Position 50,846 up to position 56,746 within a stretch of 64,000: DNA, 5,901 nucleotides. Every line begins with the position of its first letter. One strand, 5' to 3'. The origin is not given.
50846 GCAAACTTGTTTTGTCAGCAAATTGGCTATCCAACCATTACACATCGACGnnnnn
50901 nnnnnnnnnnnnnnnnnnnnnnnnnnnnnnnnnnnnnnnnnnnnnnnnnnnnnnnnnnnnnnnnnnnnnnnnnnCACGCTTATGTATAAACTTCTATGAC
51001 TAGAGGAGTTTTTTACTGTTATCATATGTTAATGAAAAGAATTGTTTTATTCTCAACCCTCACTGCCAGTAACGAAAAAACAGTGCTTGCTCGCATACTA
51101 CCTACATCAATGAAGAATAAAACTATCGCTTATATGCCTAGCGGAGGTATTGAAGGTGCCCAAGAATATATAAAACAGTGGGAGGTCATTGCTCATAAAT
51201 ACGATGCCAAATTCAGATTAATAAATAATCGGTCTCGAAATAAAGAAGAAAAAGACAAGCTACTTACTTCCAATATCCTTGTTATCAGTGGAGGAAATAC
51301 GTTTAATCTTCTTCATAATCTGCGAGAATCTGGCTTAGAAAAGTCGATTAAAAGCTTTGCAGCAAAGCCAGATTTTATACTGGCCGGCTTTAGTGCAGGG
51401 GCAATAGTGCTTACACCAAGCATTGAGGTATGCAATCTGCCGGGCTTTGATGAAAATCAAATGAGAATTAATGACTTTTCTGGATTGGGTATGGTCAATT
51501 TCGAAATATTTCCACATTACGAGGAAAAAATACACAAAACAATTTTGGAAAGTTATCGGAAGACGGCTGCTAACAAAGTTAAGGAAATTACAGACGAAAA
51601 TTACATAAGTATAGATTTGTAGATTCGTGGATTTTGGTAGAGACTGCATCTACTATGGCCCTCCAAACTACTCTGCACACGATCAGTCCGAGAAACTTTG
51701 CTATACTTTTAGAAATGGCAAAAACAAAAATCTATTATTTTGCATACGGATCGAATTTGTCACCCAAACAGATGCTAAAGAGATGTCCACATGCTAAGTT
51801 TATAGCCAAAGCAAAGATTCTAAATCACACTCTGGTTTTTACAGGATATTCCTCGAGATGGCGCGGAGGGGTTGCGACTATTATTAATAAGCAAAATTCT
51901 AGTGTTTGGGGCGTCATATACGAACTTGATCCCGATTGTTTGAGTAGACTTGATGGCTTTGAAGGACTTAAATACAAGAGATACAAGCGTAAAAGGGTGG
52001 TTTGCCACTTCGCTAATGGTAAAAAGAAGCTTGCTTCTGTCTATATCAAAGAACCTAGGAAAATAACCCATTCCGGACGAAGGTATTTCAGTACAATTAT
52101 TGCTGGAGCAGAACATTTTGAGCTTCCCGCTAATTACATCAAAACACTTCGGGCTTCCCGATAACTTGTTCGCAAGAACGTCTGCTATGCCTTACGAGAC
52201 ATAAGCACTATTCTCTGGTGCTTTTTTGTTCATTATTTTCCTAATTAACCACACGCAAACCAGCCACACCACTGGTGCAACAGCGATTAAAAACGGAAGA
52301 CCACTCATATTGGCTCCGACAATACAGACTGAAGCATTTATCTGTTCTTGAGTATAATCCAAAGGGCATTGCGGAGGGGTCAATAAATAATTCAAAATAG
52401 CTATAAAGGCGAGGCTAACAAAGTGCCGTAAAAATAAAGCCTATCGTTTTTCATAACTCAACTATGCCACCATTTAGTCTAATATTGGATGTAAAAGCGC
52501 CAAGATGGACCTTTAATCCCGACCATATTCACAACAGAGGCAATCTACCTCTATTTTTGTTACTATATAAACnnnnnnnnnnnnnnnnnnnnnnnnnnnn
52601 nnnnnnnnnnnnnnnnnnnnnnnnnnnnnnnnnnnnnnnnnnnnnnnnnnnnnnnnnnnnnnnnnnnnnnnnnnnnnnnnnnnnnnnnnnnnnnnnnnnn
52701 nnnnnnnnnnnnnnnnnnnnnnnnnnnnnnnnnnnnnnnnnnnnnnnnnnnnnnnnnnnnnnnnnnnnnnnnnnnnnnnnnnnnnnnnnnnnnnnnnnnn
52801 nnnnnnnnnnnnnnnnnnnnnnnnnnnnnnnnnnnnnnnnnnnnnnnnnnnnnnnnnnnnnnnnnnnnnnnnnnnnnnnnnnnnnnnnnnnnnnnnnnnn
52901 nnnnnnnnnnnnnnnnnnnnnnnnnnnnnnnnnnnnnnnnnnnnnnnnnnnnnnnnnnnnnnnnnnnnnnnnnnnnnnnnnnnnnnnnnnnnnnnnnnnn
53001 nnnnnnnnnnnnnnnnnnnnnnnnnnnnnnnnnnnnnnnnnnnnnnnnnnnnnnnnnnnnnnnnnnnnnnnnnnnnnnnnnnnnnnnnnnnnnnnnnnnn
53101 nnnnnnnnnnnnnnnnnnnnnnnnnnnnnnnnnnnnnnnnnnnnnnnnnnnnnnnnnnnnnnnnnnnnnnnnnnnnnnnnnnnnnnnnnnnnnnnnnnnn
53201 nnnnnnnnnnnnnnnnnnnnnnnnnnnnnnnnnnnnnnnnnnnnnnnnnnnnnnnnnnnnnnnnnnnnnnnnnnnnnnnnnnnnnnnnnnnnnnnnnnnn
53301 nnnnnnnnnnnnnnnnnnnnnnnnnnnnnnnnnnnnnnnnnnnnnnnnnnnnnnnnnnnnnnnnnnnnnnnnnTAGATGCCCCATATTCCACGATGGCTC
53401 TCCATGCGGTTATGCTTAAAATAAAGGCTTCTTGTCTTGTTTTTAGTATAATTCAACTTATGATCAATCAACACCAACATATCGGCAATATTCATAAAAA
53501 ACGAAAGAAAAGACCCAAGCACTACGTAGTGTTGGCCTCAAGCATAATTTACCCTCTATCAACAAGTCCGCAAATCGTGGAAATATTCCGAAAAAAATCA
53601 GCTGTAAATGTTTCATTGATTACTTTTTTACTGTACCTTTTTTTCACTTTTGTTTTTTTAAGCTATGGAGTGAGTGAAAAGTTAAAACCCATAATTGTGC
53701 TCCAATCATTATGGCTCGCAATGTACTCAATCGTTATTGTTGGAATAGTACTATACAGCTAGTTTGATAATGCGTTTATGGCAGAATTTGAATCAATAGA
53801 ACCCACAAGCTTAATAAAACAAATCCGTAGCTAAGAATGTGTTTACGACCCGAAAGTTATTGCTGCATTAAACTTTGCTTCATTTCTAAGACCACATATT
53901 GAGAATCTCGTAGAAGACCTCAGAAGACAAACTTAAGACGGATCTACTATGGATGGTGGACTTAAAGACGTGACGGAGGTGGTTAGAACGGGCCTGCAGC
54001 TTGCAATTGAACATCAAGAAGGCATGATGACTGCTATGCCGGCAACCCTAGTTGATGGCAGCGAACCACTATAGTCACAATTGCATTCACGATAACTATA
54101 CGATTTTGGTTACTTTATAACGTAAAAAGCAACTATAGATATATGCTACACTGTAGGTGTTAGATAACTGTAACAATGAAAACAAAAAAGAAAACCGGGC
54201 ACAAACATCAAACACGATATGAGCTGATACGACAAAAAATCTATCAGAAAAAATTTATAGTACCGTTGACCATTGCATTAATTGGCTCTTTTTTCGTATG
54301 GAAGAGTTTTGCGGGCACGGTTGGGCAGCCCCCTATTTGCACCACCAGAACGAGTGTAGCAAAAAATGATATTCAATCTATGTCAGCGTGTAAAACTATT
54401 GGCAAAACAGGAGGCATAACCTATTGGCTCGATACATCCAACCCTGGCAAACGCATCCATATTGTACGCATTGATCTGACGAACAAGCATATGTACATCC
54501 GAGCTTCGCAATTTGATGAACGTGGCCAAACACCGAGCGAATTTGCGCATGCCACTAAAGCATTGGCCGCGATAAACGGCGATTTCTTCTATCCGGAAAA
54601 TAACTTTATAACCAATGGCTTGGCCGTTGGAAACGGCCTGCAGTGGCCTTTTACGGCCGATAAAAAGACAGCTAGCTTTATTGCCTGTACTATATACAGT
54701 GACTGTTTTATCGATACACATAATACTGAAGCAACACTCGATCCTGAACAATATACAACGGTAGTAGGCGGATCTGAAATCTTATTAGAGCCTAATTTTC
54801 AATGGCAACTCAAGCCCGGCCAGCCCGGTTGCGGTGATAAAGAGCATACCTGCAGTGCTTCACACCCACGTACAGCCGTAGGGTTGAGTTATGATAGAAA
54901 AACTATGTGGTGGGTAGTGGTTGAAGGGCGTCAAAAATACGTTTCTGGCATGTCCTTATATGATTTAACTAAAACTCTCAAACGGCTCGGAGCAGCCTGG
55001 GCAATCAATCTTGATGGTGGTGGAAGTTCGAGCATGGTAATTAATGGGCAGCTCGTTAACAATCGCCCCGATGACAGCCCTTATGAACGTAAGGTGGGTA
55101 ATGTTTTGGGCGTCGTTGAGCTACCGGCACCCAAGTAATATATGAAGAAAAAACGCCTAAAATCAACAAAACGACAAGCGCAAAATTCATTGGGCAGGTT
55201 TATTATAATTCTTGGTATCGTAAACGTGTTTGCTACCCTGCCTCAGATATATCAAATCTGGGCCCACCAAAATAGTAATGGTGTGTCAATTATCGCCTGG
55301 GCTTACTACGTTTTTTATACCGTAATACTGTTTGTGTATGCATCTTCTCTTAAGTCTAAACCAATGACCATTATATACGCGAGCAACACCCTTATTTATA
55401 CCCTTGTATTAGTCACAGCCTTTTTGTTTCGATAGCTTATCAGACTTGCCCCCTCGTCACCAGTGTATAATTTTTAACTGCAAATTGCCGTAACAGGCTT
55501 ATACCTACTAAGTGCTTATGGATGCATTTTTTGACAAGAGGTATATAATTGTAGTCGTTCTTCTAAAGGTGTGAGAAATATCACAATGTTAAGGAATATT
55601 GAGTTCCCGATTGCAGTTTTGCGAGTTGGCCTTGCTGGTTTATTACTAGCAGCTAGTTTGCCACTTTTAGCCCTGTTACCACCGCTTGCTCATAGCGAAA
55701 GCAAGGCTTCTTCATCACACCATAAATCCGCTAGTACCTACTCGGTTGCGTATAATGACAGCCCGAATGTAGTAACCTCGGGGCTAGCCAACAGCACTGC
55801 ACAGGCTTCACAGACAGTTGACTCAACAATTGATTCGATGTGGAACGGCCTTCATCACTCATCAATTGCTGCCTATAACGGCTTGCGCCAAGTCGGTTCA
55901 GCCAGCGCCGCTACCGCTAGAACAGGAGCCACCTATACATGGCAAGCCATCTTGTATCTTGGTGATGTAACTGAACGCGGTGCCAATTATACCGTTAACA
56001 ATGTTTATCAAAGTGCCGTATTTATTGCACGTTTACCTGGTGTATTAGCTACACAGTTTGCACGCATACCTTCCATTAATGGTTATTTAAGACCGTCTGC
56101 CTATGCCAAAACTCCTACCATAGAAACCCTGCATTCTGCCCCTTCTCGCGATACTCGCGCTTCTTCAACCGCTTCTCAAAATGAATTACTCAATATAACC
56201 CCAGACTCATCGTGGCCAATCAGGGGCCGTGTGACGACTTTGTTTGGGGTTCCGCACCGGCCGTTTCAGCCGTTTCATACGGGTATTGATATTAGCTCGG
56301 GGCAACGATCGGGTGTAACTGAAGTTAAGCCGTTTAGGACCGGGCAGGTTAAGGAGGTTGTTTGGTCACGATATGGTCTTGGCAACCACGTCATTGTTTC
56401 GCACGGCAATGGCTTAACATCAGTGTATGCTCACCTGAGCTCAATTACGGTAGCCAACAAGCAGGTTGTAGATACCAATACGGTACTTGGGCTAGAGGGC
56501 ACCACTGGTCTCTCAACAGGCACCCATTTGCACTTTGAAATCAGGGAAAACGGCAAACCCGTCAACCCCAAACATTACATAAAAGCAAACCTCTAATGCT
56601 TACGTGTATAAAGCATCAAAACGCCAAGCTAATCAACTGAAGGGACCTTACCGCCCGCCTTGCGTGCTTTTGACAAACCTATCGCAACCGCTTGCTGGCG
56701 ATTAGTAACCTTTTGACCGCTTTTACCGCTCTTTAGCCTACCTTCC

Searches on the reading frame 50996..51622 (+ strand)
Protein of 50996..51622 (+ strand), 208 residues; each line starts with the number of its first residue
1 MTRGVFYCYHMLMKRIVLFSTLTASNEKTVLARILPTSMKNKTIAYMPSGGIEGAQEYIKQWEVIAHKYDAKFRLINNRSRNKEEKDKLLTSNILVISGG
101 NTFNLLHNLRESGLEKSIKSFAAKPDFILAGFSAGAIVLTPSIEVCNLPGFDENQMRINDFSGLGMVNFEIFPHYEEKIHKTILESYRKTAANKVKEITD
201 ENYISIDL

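Call 107: search_protein_families(library=pfam, proteins=[window:50996-51622:+], max_evalue=0.001)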
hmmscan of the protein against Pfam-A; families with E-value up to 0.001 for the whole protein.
window:50996-51622:+ (208 aa): 1 family
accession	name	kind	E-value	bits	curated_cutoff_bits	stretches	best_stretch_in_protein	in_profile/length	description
PF03575.23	Peptidase_S51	-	4.8e-26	92.1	23.9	1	26-205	13-197/206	Peptidase family S51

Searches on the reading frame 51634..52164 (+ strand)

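Call 107: search_protein_families(library=pfam, proteins=[window:51634-52164:+], max_evalue=0.001)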
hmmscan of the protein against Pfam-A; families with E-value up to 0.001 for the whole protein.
window:51634-52164:+ (176 aa): 2 families
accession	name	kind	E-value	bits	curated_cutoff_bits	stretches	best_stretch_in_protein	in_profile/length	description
PF13772.11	AIG2_2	-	2.9e-14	53.7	27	1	90-172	1-83/83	AIG2-like family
PF06094.17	GGACT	-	3.8e-12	47.2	22.8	1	35-142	1-105/120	Gamma-glutamyl cyclotransferase, AIG2-like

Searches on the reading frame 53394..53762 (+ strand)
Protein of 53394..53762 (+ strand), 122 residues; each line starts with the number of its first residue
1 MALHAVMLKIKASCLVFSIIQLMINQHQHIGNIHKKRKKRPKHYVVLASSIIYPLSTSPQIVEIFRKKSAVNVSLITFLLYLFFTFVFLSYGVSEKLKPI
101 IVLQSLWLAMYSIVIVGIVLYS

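Call 108: search_protein_families(library=pfam, proteins=[window:53394-53762:+], max_evalue=0.001)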
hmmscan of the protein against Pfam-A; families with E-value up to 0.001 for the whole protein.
window:53394-53762:+ (122 aa): 1 family
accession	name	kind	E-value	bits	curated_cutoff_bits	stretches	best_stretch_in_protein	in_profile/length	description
PF04193.19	PQ-loop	-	8.5e-06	25.9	22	1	48-96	8-56/61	PQ loop repeat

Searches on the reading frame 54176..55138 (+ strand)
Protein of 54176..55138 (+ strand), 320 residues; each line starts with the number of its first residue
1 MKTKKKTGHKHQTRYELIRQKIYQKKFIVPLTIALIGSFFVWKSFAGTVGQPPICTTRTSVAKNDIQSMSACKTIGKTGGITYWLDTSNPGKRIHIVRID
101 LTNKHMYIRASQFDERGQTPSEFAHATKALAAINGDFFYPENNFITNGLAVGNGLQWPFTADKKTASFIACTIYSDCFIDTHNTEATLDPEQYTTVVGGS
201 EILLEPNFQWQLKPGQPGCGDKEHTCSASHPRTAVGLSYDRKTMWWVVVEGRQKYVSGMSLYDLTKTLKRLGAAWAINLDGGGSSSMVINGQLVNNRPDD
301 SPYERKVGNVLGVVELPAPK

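Call 108: search_protein_families(library=pfam, proteins=[window:54176-55138:+], max_evalue=0.001)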
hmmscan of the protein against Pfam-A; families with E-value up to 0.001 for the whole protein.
window:54176-55138:+ (320 aa): 1 family
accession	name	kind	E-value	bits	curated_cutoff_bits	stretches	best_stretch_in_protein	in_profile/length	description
PF09992.14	NAGPA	-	3.9e-31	109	25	1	128-314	2-169/169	Phosphodiester glycosidase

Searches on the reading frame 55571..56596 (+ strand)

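Call 108: search_protein_families(library=pfam, proteins=[window:55571-56596:+], max_evalue=0.001)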
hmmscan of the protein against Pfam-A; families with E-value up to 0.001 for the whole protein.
window:55571-56596:+ (341 aa): 1 family
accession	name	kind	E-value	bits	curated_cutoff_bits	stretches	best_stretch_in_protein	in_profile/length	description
PF01551.29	Peptidase_M23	-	7.5e-25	87.4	28.7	1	235-333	2-96/96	Peptidase family M23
